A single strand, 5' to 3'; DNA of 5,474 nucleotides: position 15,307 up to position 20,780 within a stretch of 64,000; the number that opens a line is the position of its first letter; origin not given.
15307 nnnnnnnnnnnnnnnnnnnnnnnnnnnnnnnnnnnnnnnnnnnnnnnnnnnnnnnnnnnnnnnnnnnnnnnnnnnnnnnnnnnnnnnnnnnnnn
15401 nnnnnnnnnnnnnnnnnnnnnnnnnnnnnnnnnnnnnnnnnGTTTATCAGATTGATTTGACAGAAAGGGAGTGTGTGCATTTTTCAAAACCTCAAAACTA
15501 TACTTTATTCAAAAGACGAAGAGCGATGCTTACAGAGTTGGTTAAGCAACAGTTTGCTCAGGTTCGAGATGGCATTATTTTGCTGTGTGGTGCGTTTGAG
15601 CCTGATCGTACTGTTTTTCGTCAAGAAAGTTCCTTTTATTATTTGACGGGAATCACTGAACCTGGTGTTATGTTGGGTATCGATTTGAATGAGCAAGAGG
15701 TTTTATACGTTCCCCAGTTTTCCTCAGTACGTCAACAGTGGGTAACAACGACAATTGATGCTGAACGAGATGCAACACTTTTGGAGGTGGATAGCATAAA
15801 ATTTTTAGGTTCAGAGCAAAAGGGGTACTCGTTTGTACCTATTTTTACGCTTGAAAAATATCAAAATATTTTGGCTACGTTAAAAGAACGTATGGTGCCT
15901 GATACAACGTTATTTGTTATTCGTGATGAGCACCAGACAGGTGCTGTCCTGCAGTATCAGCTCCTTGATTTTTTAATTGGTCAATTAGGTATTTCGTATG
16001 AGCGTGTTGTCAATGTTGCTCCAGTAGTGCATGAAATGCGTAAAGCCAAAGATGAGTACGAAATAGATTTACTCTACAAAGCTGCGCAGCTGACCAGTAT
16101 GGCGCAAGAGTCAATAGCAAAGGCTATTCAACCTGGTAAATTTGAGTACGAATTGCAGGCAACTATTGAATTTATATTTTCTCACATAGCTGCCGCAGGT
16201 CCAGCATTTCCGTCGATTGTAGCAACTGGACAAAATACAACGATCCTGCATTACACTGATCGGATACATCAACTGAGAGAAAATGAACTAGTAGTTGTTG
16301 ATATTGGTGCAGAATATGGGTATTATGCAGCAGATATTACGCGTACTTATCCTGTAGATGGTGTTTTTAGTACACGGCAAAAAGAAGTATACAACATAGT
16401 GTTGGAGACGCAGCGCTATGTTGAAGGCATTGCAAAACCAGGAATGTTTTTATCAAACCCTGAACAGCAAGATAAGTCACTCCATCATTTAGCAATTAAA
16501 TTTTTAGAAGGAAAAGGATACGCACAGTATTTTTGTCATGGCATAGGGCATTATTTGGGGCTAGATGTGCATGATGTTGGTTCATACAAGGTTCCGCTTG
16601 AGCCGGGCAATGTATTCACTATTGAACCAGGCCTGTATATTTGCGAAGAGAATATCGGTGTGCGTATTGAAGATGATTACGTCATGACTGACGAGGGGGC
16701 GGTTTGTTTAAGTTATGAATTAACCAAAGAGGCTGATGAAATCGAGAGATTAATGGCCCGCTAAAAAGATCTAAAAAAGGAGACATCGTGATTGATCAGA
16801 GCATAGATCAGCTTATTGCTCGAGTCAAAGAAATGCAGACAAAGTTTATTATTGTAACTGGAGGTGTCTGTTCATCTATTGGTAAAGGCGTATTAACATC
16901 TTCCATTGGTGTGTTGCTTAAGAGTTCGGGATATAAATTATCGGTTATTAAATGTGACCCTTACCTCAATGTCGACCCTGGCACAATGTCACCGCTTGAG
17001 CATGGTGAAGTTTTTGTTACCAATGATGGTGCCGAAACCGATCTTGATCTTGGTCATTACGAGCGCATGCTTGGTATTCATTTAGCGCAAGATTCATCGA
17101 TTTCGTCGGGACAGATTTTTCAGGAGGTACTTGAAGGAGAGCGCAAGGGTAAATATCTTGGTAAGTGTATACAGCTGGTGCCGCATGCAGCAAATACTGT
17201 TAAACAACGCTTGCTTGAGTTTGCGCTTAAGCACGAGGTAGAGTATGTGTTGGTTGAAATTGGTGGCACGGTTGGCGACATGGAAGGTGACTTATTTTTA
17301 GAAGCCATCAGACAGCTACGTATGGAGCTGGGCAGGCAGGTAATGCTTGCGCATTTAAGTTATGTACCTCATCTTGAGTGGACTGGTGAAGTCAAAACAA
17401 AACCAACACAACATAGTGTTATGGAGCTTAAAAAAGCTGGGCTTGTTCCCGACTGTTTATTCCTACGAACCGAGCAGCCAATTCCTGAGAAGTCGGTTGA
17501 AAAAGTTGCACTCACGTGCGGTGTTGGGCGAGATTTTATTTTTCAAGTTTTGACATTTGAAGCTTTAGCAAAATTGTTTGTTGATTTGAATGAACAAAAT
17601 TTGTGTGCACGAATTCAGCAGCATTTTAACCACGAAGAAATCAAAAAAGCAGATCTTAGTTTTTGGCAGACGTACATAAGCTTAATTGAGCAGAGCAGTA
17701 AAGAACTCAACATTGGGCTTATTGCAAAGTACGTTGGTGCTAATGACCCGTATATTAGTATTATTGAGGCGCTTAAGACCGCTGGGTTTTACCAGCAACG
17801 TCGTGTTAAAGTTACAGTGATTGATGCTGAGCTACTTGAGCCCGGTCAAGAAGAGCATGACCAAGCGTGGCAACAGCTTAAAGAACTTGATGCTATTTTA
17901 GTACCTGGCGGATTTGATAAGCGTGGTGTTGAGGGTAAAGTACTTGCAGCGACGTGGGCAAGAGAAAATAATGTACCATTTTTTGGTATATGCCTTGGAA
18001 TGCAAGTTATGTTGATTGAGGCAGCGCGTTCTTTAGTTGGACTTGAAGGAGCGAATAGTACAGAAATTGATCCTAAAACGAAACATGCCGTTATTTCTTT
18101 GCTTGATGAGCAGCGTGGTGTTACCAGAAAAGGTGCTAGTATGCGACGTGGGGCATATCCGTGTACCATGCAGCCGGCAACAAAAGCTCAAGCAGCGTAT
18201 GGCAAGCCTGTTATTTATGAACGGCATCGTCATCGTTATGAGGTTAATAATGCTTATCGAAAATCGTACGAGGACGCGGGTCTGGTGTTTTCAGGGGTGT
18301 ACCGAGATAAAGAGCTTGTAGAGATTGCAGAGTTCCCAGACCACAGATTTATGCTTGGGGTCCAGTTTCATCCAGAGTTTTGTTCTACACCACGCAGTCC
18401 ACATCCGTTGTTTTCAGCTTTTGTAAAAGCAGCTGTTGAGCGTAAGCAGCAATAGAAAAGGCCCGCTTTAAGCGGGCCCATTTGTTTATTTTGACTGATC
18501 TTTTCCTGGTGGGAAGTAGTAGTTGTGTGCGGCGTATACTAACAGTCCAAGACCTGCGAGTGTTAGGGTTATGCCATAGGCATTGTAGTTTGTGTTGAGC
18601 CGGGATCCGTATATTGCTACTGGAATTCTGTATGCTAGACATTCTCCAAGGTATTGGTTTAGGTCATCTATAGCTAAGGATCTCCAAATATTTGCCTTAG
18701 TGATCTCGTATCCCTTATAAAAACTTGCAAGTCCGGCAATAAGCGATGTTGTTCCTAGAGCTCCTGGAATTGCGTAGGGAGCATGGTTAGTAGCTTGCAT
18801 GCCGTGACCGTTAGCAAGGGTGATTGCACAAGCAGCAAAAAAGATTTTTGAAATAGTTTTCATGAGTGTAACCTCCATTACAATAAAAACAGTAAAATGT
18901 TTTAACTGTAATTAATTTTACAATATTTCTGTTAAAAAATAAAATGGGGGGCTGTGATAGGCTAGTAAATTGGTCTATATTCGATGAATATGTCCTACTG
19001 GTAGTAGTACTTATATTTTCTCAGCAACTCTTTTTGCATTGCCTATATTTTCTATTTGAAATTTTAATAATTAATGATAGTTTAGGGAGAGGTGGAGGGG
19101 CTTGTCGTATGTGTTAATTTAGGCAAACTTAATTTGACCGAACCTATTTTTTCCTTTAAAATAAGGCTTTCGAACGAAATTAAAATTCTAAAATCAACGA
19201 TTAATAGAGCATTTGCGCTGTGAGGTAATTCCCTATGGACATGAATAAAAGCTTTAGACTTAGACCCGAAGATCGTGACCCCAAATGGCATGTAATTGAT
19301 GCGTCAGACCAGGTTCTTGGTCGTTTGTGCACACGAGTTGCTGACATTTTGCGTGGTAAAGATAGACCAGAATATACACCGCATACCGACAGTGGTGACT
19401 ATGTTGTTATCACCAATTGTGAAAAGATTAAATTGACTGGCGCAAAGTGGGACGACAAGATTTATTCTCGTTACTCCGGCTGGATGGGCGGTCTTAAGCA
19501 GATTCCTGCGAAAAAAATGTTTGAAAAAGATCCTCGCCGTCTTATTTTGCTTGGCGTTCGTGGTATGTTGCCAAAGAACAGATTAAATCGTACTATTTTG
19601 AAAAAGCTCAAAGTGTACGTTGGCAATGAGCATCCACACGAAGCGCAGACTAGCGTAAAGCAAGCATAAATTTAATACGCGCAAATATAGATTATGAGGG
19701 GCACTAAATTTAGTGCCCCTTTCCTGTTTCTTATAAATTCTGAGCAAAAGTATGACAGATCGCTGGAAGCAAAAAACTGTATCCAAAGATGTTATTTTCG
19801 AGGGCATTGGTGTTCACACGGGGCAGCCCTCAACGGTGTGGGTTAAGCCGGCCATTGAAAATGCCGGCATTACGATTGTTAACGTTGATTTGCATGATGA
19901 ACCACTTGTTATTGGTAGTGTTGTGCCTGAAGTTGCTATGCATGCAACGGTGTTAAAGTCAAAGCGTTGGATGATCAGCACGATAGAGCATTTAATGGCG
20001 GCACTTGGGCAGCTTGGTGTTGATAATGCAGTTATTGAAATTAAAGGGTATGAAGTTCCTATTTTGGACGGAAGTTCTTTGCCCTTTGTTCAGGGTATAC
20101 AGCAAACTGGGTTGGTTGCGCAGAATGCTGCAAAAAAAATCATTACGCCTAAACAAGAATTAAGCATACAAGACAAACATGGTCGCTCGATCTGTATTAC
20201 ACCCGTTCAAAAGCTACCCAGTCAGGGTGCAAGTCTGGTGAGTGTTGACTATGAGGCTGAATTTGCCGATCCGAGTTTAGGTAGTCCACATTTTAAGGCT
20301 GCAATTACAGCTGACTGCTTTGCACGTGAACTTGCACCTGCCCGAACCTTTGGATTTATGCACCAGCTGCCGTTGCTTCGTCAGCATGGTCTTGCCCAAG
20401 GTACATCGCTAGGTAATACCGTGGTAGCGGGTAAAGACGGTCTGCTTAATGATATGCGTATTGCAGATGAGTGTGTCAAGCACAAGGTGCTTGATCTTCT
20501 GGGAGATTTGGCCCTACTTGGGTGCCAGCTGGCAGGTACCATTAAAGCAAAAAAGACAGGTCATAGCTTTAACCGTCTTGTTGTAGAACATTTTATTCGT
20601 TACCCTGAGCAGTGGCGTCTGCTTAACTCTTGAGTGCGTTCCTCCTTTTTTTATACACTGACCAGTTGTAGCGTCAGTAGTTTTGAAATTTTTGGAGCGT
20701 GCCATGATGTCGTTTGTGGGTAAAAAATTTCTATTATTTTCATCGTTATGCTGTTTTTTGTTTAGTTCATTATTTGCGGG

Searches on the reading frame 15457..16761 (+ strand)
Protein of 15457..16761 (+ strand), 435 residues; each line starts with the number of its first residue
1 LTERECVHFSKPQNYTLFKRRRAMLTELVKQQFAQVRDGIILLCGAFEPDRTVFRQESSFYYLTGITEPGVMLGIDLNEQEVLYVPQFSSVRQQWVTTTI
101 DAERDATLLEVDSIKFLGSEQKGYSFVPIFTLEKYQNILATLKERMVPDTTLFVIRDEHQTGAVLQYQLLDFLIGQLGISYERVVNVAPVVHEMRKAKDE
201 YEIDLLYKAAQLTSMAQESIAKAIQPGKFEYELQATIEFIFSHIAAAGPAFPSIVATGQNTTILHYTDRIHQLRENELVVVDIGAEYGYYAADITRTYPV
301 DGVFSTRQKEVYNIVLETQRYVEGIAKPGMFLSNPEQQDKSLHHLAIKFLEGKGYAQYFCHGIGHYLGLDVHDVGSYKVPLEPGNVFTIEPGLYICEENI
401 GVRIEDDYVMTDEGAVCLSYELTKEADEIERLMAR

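Call 67: search_protein_families(library=pfam, proteins=[window:15457-16761:+], max_evalue=0.00001)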
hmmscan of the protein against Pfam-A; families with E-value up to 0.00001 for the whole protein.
window:15457-16761:+ (435 aa): 2 families
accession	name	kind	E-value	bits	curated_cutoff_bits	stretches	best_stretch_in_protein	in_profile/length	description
PF00557.29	Peptidase_M24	-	5.7e-53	180.2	23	1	206-412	3-208/208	Metallopeptidase family M24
PF05195.22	AMP_N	-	1e-11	45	24.6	1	19-116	2-102/121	Aminopeptidase P, N-terminal domain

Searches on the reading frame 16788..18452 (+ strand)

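Call 67: search_protein_families(library=pfam, proteins=[window:16788-18452:+], max_evalue=0.00001)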
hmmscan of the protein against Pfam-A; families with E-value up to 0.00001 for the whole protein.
window:16788-18452:+ (555 aa): 3 families
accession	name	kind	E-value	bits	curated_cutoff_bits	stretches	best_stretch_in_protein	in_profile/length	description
PF06418.20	CTP_synth_N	-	9.2e-102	340.4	26.1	1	19-281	1-264/265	CTP synthase N-terminus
PF00117.34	GATase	-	1.4e-34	119.9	22.8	1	320-547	4-189/190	Glutamine amidotransferase class-I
PF07722.19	Peptidase_C26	-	8.1e-08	32.7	20.5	1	391-530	101-219/219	Peptidase C26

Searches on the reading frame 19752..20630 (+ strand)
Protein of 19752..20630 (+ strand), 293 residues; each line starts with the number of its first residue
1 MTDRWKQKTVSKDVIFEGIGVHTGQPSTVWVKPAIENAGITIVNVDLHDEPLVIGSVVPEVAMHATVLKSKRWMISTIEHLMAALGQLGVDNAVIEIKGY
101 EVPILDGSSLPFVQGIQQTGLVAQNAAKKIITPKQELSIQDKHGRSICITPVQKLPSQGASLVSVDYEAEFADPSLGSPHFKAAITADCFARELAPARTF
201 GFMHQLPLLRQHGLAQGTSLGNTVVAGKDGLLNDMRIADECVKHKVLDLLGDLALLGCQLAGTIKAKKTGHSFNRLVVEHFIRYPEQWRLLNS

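Call 67: search_protein_families(library=pfam, proteins=[window:19752-20630:+], max_evalue=0.00001)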
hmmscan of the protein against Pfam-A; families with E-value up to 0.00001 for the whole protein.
window:19752-20630:+ (293 aa): 1 family
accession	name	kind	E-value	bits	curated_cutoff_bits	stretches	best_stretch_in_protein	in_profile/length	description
PF03331.19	LpxC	-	9.3e-79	265.1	27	1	7-280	1-265/268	UDP-3-O-acyl N-acetylglycosamine deacetylase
